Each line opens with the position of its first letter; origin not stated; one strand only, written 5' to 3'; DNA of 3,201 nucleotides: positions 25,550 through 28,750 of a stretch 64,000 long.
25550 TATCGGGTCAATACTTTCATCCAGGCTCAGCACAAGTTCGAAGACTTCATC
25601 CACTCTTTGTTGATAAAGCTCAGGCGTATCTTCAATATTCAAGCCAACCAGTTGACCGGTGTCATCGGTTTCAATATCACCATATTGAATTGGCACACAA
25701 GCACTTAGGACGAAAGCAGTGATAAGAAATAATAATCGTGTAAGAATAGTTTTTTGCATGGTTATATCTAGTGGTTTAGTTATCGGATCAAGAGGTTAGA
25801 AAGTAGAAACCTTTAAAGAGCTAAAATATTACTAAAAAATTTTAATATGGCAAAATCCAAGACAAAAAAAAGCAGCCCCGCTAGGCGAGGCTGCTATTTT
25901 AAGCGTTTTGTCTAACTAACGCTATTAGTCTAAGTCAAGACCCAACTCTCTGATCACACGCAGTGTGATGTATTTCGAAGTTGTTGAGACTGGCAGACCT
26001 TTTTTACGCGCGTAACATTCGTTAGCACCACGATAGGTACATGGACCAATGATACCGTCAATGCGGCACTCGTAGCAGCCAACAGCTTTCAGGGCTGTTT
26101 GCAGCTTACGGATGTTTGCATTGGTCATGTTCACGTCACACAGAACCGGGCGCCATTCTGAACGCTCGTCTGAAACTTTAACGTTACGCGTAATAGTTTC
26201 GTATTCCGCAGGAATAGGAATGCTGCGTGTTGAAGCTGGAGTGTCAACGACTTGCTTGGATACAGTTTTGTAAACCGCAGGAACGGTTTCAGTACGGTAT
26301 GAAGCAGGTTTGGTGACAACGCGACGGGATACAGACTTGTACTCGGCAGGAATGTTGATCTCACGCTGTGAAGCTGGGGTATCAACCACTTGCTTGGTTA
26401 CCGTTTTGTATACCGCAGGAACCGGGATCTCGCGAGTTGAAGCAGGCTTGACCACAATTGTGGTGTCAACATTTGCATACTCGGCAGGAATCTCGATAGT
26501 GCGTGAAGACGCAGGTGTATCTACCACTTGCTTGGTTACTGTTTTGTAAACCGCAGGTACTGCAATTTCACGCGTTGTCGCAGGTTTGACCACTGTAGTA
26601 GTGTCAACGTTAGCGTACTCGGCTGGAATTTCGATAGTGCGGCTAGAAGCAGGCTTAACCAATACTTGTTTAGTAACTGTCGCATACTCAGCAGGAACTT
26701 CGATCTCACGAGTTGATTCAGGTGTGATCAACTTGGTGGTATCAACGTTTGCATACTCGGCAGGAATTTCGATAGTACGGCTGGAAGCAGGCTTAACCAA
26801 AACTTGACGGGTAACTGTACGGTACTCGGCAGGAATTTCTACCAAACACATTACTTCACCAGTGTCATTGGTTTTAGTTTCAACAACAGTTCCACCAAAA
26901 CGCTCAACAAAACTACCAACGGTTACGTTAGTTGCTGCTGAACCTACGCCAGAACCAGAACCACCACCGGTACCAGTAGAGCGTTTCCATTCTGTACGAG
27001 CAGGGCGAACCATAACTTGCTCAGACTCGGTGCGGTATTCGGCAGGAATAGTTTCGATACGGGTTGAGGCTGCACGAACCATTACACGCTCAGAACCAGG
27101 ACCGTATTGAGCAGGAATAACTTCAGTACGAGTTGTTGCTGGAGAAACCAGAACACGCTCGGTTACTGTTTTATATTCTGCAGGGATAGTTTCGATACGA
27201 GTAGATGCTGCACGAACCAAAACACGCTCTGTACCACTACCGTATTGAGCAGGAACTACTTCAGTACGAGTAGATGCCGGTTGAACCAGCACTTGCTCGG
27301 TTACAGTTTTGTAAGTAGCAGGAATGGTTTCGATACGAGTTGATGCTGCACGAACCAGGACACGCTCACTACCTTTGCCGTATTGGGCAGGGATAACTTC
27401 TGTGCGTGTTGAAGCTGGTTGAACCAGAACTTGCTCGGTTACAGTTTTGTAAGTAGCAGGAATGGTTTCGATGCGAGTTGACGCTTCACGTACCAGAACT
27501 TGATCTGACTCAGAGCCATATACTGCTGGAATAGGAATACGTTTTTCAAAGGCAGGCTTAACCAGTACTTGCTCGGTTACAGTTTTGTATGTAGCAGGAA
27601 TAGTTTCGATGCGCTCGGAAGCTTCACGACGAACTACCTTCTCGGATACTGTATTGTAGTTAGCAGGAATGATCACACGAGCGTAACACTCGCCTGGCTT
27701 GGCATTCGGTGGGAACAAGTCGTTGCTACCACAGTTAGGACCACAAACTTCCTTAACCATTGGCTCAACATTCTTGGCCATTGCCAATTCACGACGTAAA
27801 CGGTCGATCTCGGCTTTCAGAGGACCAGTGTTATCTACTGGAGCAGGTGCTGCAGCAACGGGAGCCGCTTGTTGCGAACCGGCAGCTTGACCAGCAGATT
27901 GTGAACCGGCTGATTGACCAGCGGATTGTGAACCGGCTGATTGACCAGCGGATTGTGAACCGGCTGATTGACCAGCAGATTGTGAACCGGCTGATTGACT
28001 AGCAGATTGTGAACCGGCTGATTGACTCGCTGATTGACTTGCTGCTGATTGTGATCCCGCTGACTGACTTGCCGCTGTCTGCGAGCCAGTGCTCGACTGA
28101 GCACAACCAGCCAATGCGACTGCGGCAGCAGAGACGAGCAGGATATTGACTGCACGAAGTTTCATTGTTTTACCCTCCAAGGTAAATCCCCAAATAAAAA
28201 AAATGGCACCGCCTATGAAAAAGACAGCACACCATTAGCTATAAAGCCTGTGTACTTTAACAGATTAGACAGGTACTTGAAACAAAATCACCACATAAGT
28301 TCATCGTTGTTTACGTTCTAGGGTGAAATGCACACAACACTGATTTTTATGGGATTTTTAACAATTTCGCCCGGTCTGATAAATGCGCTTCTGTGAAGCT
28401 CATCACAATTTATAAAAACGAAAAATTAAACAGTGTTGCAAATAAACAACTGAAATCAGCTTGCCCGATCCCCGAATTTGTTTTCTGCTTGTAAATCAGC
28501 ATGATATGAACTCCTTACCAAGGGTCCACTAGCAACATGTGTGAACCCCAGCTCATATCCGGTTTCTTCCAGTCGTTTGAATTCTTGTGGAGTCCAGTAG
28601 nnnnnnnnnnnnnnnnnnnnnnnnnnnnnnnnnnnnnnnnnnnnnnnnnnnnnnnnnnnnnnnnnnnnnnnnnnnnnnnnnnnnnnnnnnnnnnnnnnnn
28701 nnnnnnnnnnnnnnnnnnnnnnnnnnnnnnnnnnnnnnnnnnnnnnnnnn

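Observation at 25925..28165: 746-aa lipoprotein built from 2 x 10 copies of a 23-aa [IV]PAxY repeat plus a Cys-rich peptidoglycan-binding domain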

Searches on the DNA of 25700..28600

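Call 71: search_rna_families(source=window, start=25700, end=28600, threshold=evalue, max_evalue=1)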
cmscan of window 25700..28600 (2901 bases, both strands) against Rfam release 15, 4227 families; matches with E-value up to 1: 1.
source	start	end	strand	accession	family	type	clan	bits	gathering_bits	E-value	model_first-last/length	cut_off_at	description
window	25852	25926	-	RF02621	BSnc120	Gene; sRNA;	-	20.9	114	0.21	1-88/88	no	Brucella sRNA 120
